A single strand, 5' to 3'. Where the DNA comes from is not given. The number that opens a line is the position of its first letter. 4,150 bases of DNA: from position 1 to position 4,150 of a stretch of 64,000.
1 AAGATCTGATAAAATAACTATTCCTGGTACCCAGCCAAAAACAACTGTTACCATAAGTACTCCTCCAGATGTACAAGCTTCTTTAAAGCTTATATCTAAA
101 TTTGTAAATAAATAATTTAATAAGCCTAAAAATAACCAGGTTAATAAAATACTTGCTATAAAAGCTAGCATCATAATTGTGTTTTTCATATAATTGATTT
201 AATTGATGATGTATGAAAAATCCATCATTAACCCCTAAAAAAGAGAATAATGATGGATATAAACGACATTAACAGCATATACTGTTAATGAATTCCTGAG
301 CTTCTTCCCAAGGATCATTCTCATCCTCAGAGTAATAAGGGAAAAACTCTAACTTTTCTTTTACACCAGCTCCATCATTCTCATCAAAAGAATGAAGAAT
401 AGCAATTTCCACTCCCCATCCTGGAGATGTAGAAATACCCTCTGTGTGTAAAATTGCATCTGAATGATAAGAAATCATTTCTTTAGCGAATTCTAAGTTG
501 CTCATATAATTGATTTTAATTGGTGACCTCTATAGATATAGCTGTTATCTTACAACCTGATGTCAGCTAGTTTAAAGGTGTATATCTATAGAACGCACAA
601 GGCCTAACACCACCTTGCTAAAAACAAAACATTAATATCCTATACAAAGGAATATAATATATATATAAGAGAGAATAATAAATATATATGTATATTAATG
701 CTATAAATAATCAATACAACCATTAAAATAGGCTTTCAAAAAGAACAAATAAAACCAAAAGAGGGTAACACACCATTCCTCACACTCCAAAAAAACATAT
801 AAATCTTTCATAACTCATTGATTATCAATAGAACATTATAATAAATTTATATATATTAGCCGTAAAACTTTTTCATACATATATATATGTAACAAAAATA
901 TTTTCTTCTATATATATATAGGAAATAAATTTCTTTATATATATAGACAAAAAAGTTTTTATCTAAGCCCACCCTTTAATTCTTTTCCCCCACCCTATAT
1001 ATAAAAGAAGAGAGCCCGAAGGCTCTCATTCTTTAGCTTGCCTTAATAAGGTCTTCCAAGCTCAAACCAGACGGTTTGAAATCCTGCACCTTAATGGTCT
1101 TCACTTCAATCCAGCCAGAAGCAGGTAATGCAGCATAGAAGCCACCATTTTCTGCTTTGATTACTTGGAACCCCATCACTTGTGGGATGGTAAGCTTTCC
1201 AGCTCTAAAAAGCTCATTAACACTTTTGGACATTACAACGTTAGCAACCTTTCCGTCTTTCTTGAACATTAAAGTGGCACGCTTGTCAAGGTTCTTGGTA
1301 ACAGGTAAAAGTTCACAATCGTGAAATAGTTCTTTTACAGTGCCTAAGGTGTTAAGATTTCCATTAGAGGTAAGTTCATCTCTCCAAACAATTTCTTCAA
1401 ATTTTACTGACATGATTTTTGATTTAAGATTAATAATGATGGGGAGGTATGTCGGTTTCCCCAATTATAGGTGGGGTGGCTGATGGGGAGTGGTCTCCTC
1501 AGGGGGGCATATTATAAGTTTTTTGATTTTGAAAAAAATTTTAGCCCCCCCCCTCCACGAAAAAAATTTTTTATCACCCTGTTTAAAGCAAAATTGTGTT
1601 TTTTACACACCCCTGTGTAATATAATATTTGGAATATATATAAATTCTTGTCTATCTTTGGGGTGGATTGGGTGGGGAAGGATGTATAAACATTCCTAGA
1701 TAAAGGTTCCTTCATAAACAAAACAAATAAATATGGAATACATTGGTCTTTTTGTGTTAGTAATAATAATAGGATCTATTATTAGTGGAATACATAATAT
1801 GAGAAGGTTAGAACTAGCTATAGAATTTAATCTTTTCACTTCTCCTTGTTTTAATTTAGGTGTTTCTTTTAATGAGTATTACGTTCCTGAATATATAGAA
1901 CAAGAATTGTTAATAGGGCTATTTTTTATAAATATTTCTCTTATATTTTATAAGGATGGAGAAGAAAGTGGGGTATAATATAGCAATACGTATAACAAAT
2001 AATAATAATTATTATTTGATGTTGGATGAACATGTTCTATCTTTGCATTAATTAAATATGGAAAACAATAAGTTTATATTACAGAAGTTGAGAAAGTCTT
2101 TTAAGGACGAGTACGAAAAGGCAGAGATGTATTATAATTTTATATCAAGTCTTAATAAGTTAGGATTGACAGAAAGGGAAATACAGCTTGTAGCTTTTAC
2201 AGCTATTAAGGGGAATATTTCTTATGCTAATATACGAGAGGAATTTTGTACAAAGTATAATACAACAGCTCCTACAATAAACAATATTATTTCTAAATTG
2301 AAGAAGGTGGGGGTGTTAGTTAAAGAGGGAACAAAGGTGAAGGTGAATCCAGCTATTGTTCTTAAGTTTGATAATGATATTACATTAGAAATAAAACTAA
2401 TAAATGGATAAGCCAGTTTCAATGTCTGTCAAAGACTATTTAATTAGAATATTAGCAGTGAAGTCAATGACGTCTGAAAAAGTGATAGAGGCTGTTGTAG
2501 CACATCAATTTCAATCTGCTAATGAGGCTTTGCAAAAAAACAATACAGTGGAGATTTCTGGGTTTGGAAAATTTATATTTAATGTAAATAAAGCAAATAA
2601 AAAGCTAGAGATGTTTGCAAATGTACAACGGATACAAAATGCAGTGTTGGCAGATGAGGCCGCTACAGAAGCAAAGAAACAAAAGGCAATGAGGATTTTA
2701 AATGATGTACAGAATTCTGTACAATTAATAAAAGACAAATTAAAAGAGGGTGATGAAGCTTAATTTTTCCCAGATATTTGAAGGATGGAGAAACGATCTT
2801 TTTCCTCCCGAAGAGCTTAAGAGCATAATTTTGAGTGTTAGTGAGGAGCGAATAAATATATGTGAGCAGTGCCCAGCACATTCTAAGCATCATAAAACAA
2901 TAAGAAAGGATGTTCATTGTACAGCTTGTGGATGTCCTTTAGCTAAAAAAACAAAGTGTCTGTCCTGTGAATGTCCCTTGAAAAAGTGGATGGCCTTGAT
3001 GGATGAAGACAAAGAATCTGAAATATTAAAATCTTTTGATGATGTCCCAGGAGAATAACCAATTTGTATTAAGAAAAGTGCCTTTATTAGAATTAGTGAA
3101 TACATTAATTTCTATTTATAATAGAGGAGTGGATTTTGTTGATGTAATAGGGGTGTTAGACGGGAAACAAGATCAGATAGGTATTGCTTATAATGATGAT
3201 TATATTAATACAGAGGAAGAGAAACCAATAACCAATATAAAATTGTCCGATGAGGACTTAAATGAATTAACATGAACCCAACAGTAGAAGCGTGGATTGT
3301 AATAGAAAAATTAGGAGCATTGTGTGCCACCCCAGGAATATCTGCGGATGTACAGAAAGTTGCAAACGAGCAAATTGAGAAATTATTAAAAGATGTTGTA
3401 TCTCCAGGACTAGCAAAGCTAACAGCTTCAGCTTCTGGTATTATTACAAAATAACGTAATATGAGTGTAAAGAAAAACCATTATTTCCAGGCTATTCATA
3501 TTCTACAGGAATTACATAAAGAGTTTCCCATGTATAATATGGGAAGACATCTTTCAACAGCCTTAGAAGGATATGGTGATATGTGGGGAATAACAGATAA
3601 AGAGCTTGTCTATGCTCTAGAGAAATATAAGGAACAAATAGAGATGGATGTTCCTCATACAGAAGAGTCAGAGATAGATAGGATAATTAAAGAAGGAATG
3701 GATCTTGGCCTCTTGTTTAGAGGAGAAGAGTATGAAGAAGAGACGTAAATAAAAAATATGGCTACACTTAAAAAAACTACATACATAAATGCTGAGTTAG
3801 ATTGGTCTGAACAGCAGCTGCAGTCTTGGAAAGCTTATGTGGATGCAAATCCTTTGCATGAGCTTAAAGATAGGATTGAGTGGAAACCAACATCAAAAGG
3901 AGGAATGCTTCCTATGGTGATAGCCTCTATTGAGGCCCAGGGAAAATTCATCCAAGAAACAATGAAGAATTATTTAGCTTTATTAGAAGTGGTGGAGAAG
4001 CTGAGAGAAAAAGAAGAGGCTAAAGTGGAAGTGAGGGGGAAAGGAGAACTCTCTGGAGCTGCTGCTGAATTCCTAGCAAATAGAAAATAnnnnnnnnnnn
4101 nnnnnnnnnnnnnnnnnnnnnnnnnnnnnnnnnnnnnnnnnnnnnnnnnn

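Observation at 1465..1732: Divergent control region with clustered G-tracts, a G6 run and a C9 run in an otherwise AT-rich genome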

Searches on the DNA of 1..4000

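Call 10: search_rna_families(source=window, start=1, end=4000, threshold=evalue, max_evalue=1)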
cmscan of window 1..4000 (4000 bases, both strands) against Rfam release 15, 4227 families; matches with E-value up to 1: 0.
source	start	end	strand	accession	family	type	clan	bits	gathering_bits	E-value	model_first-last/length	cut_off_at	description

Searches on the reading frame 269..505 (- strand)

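Call 8: search_protein_families(library=phrogs, proteins=[window:269-505:-])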
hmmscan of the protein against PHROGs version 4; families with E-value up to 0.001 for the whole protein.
window:269-505:- (78 aa): 0 families

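Call 62: search_protein_families(library=pfam, proteins=[window:269-505:-], max_evalue=0.1)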
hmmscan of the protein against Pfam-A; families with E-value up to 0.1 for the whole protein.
window:269-505:- (78 aa): 1 family
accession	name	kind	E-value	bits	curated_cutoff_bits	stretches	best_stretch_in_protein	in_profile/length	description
PF00332.24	Glyco_hydro_17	-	0.0092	16.1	28.2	1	13-47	249-284/306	Glycosyl hydrolases family 17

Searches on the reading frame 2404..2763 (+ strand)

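Call 8: search_protein_families(library=phrogs, proteins=[window:2404-2763:+])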
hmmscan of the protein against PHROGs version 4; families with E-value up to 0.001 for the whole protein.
window:2404-2763:+ (119 aa): 1 family
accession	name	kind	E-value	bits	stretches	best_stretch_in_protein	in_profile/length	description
phrog_379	-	DNA, RNA and nucleotide metabolism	4.1e-05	24.2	1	6-58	28-80/138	DNA binding protein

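Call 62: search_protein_families(library=pfam, proteins=[window:2404-2763:+], max_evalue=0.1)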
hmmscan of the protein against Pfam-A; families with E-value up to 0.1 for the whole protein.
window:2404-2763:+ (119 aa): 4 families
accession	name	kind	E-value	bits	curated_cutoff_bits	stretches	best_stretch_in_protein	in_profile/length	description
PF00216.26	Bac_DNA_binding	-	5.3e-08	33.4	22.4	1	10-65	3-58/90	Bacterial DNA-binding protein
PF18175.6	HU-CCDC81_bac_2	-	0.00094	19.5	35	1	16-62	6-52/70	CCDC81-like prokaryotic HU domain 2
PF14908.11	HU-CCDC81_euk_1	-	0.0013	19.2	26.1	1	21-76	17-72/89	CCDC81 eukaryotic HU domain 1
PF18291.6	HU-HIG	-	0.0056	17.2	26.2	1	20-78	44-102/125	HU domain fused to wHTH, Ig, or Glycine-rich motif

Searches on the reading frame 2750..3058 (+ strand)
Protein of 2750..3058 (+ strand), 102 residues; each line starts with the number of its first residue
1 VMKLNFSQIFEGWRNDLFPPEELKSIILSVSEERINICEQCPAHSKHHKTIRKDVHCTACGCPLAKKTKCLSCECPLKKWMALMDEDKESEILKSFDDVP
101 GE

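Call 8: search_protein_families(library=phrogs, proteins=[window:2750-3058:+])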
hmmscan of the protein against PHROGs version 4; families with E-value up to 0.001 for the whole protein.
window:2750-3058:+ (102 aa): 2 families
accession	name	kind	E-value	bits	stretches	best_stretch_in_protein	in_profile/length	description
phrog_13558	-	unknown function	1.5e-09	38.7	1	29-81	23-69/69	-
phrog_37411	-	unknown function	0.0009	19.9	0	37-88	28-92/207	-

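Call 62: search_protein_families(library=pfam, proteins=[window:2753-3058:+], max_evalue=0.1)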
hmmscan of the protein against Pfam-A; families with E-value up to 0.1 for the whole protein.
window:2753-3058:+ (101 aa): 0 families

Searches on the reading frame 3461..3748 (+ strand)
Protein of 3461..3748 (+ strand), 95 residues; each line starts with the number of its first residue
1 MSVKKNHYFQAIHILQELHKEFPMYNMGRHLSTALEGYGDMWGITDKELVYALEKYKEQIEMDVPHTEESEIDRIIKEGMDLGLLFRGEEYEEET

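Call 62: search_protein_families(library=pfam, proteins=[window:3461-3748:+], max_evalue=0.1)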
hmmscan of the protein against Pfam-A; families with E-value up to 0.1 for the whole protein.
window:3461-3748:+ (95 aa): 1 family
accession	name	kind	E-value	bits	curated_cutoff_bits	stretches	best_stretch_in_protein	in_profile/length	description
PF24815.1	HMG_WDHD1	-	0.021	15.2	51.6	1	53-81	9-35/51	WDHD1 HMG box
